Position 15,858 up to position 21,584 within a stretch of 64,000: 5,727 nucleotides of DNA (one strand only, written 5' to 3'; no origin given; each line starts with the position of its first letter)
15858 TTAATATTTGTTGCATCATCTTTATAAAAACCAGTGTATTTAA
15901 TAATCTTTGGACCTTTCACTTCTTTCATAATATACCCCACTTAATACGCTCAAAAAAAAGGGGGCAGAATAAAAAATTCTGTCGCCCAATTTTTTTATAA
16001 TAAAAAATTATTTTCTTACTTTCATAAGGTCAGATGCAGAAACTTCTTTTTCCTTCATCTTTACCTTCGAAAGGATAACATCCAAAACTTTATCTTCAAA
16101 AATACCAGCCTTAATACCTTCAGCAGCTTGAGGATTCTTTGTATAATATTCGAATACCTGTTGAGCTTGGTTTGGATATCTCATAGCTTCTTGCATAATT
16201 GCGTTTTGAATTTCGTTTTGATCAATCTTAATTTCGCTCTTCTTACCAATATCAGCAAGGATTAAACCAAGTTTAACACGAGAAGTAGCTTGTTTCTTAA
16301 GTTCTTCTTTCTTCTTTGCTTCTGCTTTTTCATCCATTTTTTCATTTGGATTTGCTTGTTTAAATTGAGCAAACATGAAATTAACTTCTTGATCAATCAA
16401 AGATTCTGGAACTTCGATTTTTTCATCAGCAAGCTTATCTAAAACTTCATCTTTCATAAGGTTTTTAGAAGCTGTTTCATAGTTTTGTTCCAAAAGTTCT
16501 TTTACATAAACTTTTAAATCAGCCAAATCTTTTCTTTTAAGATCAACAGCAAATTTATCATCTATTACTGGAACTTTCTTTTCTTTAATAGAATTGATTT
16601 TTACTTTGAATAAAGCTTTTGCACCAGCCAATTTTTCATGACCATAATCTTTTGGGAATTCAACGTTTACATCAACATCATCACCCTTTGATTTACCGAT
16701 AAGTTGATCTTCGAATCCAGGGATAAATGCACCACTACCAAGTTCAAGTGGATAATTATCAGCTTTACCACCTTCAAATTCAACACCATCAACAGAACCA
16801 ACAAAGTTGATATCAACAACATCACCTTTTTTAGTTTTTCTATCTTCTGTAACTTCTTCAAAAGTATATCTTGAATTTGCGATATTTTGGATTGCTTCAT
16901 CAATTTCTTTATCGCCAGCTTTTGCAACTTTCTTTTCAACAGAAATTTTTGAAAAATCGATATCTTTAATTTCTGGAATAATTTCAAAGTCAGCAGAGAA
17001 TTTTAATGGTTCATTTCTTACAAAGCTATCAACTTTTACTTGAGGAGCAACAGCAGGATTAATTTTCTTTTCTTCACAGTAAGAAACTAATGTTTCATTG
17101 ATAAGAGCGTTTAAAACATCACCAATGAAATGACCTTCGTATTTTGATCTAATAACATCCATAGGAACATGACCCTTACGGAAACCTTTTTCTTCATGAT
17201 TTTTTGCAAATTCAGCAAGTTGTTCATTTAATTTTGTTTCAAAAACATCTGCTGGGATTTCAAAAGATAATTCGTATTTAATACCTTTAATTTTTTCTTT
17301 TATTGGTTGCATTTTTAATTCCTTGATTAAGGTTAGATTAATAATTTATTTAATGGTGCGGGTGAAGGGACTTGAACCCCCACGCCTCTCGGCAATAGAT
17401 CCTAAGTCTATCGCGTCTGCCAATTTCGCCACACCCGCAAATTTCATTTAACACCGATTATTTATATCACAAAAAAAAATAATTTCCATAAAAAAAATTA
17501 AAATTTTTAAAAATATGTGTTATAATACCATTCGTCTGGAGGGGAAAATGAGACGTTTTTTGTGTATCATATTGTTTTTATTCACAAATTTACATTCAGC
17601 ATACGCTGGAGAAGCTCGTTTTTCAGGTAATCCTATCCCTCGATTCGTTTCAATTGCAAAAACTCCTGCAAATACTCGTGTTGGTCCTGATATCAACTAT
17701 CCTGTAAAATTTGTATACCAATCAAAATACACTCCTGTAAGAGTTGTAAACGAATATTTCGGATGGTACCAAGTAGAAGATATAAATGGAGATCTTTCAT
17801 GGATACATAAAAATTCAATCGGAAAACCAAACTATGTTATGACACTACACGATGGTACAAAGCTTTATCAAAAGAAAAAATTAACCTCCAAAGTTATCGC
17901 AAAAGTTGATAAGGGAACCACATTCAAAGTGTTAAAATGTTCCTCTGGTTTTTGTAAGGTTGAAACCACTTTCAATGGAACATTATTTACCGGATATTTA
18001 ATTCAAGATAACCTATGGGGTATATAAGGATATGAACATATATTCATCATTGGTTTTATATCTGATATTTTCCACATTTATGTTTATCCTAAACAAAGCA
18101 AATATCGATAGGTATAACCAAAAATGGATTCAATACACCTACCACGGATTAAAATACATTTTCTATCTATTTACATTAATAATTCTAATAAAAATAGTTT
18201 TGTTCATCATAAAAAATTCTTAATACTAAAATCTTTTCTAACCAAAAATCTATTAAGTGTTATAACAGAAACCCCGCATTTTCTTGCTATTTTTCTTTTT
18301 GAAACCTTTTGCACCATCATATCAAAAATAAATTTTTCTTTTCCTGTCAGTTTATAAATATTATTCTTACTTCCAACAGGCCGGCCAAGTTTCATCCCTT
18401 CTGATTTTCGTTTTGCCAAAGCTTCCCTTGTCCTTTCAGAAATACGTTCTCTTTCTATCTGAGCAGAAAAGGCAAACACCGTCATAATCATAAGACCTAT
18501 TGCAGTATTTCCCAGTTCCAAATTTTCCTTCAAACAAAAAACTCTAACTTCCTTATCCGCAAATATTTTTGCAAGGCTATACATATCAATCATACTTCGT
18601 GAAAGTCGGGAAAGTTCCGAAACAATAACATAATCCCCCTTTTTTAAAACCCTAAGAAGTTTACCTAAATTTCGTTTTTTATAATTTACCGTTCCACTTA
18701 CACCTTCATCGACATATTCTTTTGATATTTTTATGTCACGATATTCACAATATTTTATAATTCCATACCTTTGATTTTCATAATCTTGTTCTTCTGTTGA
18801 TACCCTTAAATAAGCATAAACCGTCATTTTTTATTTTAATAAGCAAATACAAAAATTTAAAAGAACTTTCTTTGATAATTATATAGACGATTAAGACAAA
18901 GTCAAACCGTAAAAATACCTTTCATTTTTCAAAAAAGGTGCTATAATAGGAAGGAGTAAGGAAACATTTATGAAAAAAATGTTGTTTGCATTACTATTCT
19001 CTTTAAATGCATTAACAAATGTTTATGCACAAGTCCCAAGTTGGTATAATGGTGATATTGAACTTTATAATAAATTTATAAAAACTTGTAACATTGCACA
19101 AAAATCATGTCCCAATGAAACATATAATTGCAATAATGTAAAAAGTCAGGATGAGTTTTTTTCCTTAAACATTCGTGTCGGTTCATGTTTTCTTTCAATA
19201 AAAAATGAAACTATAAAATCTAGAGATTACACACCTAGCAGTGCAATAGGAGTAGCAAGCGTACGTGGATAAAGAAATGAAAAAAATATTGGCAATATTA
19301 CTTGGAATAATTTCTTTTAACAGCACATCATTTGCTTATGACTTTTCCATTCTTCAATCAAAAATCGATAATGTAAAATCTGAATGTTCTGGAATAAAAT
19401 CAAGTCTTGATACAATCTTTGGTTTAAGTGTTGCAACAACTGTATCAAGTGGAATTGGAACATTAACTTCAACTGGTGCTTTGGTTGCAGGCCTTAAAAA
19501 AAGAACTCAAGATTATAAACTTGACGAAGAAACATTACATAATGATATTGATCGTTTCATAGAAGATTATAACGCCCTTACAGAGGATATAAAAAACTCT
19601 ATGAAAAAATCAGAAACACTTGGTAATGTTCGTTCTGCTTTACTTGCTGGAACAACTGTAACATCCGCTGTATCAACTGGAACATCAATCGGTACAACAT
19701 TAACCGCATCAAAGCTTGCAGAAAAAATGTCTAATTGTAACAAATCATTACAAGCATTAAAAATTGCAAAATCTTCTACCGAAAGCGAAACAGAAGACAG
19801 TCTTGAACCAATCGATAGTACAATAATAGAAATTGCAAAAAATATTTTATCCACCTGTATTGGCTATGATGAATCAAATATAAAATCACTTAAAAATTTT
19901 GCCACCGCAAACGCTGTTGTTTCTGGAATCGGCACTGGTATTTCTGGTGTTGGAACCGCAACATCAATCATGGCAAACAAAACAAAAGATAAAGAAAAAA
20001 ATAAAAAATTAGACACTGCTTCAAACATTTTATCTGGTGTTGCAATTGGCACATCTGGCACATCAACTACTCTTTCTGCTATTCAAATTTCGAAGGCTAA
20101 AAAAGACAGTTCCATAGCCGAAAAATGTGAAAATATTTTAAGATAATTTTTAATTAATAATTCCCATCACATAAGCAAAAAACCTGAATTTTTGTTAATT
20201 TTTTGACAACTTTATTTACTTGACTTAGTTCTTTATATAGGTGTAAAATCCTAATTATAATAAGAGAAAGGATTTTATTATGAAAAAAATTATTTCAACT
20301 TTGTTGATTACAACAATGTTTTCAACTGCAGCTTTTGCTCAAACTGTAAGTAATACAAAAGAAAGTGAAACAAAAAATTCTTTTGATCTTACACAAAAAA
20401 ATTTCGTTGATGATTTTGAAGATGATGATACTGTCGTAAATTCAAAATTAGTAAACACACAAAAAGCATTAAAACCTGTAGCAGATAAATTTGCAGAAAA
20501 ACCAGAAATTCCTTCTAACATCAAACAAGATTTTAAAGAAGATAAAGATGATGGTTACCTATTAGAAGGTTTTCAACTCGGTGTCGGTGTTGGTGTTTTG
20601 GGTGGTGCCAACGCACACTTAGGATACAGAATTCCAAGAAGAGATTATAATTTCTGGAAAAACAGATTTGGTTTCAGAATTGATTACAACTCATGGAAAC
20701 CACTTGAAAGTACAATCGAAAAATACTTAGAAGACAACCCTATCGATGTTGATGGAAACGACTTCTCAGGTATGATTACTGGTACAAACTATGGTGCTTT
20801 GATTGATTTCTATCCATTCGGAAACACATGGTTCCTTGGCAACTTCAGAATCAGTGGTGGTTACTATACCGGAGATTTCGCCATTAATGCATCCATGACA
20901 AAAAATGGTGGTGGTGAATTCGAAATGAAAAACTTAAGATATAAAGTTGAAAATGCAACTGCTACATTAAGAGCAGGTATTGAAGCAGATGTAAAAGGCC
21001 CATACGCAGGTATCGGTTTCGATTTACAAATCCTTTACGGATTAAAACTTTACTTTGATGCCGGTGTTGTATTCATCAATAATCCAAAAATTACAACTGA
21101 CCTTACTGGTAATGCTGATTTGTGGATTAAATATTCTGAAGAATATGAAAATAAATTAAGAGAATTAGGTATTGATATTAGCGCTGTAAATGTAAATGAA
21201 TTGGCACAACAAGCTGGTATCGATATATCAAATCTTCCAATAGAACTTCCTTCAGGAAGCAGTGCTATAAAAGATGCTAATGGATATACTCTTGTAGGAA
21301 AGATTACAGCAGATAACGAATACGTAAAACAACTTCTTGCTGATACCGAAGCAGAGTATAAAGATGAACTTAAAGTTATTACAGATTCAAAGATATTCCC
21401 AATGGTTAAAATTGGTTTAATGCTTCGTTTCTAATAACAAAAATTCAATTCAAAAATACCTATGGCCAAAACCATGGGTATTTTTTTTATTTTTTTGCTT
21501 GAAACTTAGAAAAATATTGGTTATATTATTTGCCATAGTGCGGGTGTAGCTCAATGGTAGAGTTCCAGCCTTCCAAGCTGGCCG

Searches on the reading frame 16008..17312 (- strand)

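Call 33: search_protein_families(library=pfam, proteins=[window:16008-17312:-], max_evalue=0.001)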
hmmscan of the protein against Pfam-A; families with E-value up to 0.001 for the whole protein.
window:16008-17312:- (434 aa): 3 families
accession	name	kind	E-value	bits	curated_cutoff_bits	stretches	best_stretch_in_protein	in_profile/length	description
PF05697.18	Trigger_N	-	2.1e-33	116.1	22.2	1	2-144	2-144/144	Bacterial trigger factor protein (TF)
PF05698.19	Trigger_C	-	4e-32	111.9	22.7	1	263-414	2-161/162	Bacterial trigger factor protein (TF) C-terminus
PF00254.34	FKBP_C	-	1.2e-16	61.2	21.1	1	157-239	2-93/94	FKBP-type peptidyl-prolyl cis-trans isomerase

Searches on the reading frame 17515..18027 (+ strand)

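Call 33: search_protein_families(library=pfam, proteins=[window:17515-18027:+], max_evalue=0.001)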
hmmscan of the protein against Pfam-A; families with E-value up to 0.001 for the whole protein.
window:17515-18027:+ (170 aa): 2 families
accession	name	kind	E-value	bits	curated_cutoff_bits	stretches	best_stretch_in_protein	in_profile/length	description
PF06347.19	SH3_4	-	1.5e-17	63.5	24.1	1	49-101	2-53/56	Bacterial SH3 domain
PF08239.17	SH3_3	-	6.1e-14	52.4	27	1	114-163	2-49/54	Bacterial SH3 domain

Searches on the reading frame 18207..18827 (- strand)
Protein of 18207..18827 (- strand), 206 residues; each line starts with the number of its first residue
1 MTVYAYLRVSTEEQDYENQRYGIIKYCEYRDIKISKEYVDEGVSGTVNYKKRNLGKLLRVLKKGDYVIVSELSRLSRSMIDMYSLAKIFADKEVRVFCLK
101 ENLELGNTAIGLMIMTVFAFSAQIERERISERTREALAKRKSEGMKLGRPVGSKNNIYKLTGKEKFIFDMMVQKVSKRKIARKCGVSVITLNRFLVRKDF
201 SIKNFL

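Call 33: search_protein_families(library=pfam, proteins=[window:18207-18827:-], max_evalue=0.001)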
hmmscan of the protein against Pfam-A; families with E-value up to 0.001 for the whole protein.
window:18207-18827:- (206 aa): 1 family
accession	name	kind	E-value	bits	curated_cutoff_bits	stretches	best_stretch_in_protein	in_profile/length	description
PF00239.26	Resolvase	-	6.9e-35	120.7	23.3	1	3-145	1-144/145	Resolvase, N terminal domain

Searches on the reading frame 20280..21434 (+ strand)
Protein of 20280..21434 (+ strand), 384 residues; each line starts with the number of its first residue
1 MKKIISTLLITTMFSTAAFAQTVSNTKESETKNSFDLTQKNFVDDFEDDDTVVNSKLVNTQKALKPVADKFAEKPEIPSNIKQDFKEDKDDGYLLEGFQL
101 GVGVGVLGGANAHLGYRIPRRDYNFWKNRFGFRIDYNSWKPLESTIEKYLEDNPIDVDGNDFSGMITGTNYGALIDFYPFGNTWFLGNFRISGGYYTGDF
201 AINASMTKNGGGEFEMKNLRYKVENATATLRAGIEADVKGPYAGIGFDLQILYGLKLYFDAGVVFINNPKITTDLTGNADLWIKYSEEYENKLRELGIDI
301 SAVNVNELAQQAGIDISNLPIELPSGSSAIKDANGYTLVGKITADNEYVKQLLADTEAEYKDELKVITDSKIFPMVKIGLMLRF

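Call 33: search_protein_families(library=pfam, proteins=[window:20280-21434:+], max_evalue=0.001)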
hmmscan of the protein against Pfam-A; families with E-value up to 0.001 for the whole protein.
window:20280-21434:+ (384 aa): 0 families

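Call 37: find_related_loci(query=window:20280-21434:+, collection=genome_contigs, flank=10000)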
Query window:20280-21434:+ (384 aa) in genome_contigs; peptide patterns used: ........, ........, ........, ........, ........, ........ (x = any residue, [..] = any of these).
115 stretches matched a pattern; 68 encode a relative of the query (tblastn E <= 1e-3); 68 distinct loci.
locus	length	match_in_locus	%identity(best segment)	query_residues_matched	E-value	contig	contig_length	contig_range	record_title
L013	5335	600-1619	56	1-384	6e-117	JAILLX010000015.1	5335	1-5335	MAG: bacterium isolate RUI239 k141_12192584_flag=1_multi=11.0000_len=5335, whole genome shotgun sequence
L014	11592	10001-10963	44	1-384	2e-85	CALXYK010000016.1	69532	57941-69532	MAG: uncultured Alphaproteobacteria bacterium isolate E20__bin364 genome assembly, contig: E20__k127_3355423, whole geno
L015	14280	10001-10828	44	61-384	1e-80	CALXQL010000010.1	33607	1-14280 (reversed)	MAG: uncultured Alphaproteobacteria bacterium isolate E19__bin253 genome assembly, contig: E19__k127_1206372, whole geno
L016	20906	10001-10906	43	2-384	3e-79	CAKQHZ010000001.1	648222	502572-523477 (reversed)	MAG: uncultured Alphaproteobacteria bacterium isolate REFINED_METABAT215_TOP10_CONTIGS_1500_ASSEMBLY_K77_MERGED__Hadza_M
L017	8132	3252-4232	30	1-384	7e-42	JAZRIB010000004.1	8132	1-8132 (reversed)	MAG: Candidatus Enterousia sp. isolate T1900045477_YK20190171.MAGScoT_cleanbin_000036 SGB_7287_k141_3278932, whole genom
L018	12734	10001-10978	29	1-384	6e-42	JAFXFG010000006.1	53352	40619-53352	MAG: Alphaproteobacteria bacterium isolate RGIG6362 Sheep_Rectum-4__c204311, whole genome shotgun sequence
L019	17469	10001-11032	30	1-384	2e-41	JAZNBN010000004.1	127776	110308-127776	MAG: Candidatus Enterousia sp. isolate T1900044741_TS20190207.MAGScoT_cleanbin_000046 SGB_2069_k141_835942, whole genome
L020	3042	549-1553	28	1-384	2e-41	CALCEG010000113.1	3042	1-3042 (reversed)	MAG TPA_asm: uncultured Alphaproteobacteria bacterium isolate SRR6425765_bin.98_CONCOCT_v1.1_MAG genome assembly, contig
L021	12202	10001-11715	32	63-384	2e-40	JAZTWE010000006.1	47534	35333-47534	MAG: Candidatus Enterousia sp. isolate T1900045334_YK20190023.MAGScoT_cleanbin_000100 SGB_6575_k141_523930, whole genome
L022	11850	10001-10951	30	1-384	5e-40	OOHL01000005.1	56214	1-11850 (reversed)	uncultured proteobacterium isolate RUG653 genome assembly, contig: scaffold_375, whole genome shotgun sequence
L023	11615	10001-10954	32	1-384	4e-39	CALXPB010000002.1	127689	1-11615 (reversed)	MAG: uncultured Alphaproteobacteria bacterium isolate BRZ_R__bin77 genome assembly, contig: BRZ_R__NODE_175_length_12768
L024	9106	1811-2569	34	92-384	5e-39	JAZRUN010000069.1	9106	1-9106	MAG: Candidatus Enterousia sp. isolate T1900045336_YK20190025.MAGScoT_cleanbin_000077 SGB_6611_k141_2047558, whole genom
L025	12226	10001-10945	28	1-384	2e-38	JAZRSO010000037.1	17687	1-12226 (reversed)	MAG: Candidatus Enterousia sp. isolate T1900045346_YK20190036.MAGScoT_cleanbin_000031 SGB_6715_k141_2741169, whole genom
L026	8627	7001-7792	33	73-384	2e-38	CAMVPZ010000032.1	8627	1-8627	MAG TPA_asm: uncultured proteobacterium isolate SRR8387715_bin.114_metaWRAP_v1.3_MAG genome assembly, contig: ERZ1420954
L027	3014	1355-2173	33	67-384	4e-38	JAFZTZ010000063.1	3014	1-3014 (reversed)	MAG: Alphaproteobacteria bacterium isolate RGIG8096 Water_buffalos_Rumen-2__c1515714, whole genome shotgun sequence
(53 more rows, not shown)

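Call 106: find_encoding_contigs(protein=window:20280-21434:+, flank=9000, max_places=10)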
Protein window:20280-21434:+ (384 aa): 4 contigs read that carry it; 2 places shown.
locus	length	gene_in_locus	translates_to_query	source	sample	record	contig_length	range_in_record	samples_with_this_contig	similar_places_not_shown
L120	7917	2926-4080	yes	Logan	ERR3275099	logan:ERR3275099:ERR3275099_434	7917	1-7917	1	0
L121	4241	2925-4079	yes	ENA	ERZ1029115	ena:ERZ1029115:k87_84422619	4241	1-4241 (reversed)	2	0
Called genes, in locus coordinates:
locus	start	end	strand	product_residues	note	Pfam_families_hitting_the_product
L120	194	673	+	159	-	PF06347:SH3_4, PF08239:SH3_3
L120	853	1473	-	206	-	PF00239:Resolvase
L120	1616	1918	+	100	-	-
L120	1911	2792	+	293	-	-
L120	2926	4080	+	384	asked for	-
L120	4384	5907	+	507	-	PF00589:Phage_integrase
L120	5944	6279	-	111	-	PF12844:HTH_19, PF13560:HTH_31, PF01381:HTH_3, PF13443:HTH_26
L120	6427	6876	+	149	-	-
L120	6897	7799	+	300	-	-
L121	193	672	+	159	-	PF06347:SH3_4, PF08239:SH3_3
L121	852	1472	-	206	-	PF00239:Resolvase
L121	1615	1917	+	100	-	-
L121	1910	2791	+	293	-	-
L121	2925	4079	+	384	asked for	-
